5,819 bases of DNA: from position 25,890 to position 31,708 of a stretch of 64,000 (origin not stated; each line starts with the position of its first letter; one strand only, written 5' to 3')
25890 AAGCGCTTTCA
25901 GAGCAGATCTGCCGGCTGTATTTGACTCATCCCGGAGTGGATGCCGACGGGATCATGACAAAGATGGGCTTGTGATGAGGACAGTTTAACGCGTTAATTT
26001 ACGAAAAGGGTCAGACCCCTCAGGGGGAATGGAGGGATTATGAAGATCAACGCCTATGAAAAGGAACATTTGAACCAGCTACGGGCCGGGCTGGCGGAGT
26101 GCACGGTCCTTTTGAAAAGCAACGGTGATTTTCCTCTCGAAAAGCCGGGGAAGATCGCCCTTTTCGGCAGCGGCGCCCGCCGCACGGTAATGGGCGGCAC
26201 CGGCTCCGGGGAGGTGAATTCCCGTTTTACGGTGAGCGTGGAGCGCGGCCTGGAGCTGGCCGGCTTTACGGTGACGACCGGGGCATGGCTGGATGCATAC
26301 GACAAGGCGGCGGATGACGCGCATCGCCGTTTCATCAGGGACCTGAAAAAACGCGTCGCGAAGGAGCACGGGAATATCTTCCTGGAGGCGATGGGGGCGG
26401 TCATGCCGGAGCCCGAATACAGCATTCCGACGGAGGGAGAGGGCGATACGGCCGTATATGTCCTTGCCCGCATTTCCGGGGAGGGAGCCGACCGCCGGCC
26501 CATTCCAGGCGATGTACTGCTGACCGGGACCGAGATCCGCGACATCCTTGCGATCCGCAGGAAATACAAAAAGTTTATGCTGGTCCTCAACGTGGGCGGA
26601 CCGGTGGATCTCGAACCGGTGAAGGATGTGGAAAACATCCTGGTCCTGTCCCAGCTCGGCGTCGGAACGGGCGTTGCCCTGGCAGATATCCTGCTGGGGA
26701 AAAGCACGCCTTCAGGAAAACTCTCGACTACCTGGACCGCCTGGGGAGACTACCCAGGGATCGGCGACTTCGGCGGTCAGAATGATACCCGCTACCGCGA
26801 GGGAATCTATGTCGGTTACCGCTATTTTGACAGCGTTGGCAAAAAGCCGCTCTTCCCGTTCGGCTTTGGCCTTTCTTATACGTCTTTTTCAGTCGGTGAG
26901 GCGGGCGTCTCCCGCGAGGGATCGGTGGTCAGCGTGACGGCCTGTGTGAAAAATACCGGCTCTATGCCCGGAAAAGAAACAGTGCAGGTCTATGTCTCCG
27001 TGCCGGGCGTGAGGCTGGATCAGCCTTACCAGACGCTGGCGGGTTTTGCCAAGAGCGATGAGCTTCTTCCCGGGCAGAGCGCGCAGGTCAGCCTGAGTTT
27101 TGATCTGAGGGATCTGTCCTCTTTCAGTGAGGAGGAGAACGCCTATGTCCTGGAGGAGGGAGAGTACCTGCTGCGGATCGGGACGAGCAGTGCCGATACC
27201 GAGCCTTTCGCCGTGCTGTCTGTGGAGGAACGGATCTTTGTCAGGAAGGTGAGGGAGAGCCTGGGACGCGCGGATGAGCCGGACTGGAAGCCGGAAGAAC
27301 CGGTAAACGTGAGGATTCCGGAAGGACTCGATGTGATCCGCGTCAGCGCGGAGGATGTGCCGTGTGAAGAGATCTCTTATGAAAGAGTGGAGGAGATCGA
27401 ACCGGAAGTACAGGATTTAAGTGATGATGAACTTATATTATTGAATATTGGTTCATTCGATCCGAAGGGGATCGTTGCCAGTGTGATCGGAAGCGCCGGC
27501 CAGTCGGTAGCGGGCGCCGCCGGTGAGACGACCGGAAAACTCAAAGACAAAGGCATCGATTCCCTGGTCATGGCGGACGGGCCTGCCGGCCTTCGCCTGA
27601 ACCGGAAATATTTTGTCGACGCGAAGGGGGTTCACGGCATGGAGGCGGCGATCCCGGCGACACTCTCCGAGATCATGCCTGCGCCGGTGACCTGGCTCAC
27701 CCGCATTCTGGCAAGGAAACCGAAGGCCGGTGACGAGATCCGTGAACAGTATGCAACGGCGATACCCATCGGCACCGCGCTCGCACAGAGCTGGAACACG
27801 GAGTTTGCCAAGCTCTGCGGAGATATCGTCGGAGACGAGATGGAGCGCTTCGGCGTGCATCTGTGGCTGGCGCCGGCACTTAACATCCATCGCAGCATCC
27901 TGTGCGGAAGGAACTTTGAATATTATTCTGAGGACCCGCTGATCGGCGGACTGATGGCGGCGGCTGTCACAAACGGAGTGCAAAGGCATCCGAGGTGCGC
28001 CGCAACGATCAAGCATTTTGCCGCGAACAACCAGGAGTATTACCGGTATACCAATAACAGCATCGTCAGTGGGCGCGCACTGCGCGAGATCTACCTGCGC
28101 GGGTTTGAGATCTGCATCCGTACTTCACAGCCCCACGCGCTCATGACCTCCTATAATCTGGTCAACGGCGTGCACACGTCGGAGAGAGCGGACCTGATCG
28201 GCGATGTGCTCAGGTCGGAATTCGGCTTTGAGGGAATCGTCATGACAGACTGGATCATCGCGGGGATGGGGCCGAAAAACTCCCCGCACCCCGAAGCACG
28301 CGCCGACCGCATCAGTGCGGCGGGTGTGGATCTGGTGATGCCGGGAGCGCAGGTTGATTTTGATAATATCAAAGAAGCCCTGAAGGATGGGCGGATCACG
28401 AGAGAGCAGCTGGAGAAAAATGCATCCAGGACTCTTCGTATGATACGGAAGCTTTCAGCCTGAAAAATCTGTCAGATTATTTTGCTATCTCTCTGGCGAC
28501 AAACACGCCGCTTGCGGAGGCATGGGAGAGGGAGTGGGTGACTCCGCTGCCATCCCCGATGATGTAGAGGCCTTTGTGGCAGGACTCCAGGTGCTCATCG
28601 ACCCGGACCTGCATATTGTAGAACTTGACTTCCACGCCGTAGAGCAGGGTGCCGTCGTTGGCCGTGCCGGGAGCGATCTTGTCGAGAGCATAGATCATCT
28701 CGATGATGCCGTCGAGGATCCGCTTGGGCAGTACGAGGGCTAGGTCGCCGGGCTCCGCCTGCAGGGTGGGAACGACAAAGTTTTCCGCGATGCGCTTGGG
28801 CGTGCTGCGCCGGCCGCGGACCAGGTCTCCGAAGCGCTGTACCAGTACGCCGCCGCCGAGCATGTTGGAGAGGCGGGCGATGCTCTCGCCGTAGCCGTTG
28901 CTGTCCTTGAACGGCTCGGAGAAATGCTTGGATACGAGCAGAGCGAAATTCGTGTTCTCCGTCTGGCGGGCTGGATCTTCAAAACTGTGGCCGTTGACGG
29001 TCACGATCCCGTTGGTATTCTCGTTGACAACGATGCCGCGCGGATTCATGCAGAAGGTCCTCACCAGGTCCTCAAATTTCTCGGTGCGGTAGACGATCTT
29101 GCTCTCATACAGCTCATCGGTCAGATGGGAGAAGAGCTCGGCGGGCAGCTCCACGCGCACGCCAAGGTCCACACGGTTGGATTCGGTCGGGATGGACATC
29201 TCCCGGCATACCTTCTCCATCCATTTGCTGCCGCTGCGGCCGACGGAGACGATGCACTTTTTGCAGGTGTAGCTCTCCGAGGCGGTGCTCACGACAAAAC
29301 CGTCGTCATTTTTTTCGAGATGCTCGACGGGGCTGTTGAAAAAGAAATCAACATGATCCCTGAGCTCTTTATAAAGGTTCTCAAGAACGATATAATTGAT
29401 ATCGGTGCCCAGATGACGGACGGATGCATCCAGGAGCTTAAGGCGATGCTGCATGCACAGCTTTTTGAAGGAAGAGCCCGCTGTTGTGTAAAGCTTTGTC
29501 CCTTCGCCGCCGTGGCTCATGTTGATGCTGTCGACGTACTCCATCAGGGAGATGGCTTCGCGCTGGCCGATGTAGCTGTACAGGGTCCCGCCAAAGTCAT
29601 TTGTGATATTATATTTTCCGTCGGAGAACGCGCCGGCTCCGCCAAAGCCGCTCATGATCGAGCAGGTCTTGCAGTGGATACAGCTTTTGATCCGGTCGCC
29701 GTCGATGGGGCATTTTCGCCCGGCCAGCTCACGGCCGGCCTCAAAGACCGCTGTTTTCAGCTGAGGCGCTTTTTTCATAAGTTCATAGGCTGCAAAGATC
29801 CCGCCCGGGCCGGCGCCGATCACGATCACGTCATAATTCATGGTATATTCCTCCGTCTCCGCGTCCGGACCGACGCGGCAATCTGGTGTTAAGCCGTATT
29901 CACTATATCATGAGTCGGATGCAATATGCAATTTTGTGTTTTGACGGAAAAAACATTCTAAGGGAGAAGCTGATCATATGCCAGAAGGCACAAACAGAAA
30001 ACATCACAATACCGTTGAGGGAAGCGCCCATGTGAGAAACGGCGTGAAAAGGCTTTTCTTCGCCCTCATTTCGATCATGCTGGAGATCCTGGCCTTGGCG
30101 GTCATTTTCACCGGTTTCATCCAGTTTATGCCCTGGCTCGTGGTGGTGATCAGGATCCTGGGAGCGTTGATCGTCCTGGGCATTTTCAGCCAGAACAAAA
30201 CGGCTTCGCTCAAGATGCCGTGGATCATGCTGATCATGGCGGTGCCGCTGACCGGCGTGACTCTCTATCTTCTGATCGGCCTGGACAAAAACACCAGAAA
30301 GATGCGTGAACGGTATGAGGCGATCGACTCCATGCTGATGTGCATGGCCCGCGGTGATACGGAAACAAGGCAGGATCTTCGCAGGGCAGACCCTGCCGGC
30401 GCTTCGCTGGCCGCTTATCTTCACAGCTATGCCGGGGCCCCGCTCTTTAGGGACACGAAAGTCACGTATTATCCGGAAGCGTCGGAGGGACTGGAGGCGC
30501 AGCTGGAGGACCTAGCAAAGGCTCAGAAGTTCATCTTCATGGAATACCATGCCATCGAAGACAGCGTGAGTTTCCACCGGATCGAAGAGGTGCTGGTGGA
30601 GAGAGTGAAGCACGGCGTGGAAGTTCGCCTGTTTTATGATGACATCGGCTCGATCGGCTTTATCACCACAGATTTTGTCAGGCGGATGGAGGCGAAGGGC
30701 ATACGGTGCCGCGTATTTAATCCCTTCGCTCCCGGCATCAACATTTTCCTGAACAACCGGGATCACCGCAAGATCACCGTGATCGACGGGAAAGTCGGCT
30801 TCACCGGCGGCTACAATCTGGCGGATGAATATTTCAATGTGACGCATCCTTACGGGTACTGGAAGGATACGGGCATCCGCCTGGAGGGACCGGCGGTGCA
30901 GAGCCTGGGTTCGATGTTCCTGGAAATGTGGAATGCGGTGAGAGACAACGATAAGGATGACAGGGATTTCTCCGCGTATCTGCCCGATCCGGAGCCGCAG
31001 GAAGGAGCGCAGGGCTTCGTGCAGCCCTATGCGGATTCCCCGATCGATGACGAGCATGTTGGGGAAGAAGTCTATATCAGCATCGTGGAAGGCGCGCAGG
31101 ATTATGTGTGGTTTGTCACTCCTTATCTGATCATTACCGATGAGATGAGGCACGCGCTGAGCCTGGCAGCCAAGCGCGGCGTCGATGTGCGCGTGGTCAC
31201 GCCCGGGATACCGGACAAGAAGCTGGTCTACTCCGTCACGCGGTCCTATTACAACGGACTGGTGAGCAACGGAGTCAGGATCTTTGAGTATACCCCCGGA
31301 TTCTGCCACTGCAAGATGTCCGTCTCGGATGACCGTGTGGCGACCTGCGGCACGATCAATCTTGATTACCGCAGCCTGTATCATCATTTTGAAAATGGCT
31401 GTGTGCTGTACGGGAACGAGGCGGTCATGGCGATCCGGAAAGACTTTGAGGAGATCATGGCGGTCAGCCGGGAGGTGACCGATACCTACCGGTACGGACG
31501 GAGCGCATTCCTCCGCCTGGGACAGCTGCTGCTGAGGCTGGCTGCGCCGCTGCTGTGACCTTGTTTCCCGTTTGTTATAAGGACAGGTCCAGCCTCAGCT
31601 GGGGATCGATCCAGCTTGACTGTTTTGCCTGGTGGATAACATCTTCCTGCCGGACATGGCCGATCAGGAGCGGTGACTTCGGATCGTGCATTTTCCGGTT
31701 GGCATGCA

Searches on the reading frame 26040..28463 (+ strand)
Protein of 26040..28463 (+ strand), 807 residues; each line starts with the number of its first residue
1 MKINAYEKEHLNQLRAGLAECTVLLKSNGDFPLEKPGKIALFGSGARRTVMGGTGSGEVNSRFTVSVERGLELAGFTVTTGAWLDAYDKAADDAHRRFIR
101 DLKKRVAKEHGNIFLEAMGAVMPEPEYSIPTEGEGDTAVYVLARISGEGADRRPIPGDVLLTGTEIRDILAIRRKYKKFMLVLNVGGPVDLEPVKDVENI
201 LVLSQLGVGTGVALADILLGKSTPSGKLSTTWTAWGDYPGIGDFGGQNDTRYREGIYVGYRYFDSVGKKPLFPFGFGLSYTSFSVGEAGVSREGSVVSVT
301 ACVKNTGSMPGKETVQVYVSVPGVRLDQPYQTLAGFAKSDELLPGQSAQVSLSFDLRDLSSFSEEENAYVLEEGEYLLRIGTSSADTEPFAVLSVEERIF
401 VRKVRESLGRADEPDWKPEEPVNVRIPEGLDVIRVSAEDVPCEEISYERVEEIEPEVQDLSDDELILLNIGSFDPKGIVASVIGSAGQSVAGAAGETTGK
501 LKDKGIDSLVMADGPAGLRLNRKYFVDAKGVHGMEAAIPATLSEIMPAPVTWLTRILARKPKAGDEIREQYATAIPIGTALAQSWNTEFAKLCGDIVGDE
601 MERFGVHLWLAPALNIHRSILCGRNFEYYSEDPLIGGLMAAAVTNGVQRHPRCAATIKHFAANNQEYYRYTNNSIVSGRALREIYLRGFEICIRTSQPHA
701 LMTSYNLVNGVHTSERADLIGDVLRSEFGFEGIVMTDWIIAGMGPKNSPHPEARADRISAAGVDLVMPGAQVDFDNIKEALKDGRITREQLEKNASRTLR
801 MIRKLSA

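Call 58: search_protein_families(library=pfam, proteins=[window:26040-28463:+], max_evalue=0.00001)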
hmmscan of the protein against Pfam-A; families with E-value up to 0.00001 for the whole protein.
window:26040-28463:+ (807 aa): 3 families
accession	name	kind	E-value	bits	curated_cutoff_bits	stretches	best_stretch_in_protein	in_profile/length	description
PF00933.27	Glyco_hydro_3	-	5.3e-34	118.5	27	1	567-800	77-315/316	Glycosyl hydrolase family 3 N terminal domain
PF01915.27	Glyco_hydro_3_C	-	1.9e-25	90.4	31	1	22-280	1-200/200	Glycosyl hydrolase family 3 C-terminal domain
PF14310.12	Fn3-like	-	3.1e-18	66.1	25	1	313-384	1-71/71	Fibronectin type III-like domain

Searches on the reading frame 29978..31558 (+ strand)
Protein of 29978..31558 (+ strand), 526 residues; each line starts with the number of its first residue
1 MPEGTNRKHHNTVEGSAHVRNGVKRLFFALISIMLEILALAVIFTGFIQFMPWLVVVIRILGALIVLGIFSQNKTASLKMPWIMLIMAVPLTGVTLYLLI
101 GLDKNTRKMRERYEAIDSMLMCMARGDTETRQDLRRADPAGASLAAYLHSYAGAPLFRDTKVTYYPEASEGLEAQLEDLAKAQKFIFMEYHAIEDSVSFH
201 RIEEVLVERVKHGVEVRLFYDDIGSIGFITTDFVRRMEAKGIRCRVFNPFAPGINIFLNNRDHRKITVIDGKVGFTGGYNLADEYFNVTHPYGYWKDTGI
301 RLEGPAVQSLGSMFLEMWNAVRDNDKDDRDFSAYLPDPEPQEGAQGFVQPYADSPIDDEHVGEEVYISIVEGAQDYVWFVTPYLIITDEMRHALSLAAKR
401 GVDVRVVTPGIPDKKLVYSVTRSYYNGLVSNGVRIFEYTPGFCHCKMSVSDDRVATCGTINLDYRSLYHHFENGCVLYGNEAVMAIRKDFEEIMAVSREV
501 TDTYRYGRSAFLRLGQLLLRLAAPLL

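Call 17: search_protein_families(library=pfam, proteins=[window:29978-31558:+], max_evalue=0.001)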
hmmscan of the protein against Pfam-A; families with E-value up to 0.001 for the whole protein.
window:29978-31558:+ (526 aa): 3 families
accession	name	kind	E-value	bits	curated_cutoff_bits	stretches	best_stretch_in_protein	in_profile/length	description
PF13091.12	PLDc_2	-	1.7e-34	118.9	27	2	368-493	3-131/132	PLD-like domain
PF00614.28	PLDc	-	2.2e-11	43.7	21.9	1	259-285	2-28/28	Phospholipase D Active site motif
PF13396.11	PLDc_N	-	0.00043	20.6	23.3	1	69-101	10-41/42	Phospholipase_D-nuclease N-terminal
